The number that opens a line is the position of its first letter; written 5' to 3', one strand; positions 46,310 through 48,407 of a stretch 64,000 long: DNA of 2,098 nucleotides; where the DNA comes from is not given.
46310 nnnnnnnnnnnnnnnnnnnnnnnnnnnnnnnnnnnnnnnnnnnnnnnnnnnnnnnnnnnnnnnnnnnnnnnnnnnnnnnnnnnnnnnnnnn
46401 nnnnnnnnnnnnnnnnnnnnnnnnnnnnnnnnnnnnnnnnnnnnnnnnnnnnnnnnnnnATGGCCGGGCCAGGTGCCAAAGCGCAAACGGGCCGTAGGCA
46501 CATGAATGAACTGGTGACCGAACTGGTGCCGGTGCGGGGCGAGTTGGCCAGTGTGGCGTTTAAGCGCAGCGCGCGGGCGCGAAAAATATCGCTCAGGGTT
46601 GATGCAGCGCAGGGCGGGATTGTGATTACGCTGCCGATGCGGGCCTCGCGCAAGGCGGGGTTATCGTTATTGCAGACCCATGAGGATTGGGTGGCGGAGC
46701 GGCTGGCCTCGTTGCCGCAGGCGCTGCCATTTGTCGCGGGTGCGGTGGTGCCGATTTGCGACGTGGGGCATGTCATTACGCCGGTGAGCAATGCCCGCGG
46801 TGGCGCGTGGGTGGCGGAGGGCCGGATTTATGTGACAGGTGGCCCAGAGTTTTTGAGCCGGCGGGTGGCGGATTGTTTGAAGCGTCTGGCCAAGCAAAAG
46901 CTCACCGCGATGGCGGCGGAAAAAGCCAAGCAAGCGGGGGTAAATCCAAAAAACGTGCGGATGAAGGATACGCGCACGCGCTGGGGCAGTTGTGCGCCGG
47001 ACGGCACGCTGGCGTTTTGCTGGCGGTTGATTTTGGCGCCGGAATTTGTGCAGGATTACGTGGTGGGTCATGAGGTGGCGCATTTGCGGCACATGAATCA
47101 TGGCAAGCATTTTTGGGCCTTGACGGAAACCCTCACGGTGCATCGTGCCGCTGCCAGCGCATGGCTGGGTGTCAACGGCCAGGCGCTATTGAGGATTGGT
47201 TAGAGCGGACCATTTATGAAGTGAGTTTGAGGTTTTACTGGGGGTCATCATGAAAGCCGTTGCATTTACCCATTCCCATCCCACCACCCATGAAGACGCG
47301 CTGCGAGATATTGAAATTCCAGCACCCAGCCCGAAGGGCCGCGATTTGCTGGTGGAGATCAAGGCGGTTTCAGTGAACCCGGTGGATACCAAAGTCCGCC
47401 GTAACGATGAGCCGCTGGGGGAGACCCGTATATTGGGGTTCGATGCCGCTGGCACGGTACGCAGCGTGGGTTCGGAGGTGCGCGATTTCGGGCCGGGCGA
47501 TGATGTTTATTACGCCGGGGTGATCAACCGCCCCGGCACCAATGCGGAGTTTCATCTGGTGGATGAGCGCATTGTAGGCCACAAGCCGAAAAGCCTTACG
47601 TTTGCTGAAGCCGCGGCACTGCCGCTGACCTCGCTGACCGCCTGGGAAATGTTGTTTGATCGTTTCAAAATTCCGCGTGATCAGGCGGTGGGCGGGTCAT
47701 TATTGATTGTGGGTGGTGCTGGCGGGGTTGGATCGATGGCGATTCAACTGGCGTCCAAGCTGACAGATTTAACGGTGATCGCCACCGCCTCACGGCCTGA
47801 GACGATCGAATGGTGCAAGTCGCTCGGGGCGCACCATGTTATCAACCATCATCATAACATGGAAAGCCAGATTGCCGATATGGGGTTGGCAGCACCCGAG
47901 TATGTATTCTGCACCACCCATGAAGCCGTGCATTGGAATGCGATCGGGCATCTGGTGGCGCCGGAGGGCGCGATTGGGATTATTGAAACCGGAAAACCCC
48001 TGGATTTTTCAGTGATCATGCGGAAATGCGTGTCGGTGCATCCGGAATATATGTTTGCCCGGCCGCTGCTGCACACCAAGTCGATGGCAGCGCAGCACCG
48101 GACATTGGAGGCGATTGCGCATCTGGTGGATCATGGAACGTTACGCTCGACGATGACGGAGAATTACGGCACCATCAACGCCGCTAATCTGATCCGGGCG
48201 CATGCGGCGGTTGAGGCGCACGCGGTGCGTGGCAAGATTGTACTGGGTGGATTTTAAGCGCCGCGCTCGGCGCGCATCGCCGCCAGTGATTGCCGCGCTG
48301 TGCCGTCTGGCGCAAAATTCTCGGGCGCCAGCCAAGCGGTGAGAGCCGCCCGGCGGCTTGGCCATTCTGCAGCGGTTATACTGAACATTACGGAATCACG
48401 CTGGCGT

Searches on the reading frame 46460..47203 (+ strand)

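Call 93: search_protein_families(library=pfam, proteins=[window:46460-47203:+])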
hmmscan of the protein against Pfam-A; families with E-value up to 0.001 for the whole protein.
window:46460-47203:+ (247 aa): 1 family
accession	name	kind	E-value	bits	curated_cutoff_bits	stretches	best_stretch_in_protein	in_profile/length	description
PF01863.23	YgjP-like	-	4.8e-38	131.7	26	1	42-236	2-204/207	YgjP-like, metallopeptidase domain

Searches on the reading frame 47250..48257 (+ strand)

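Call 4: search_protein_families(library=pfam, proteins=[window:47250-48257:+])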
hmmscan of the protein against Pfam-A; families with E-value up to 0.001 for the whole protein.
window:47250-48257:+ (335 aa): 3 families
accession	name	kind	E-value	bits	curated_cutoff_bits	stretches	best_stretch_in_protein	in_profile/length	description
PF00107.32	ADH_zinc_N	-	6e-12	46.1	31.8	1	159-262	1-108/129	Zinc-binding dehydrogenase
PF08240.17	ADH_N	-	9.1e-11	42.4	23.5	1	32-106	4-96/104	Alcohol dehydrogenase GroES-like domain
PF13602.12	ADH_zinc_N_2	-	1.5e-08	36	27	1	192-332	1-134/134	Zinc-binding dehydrogenase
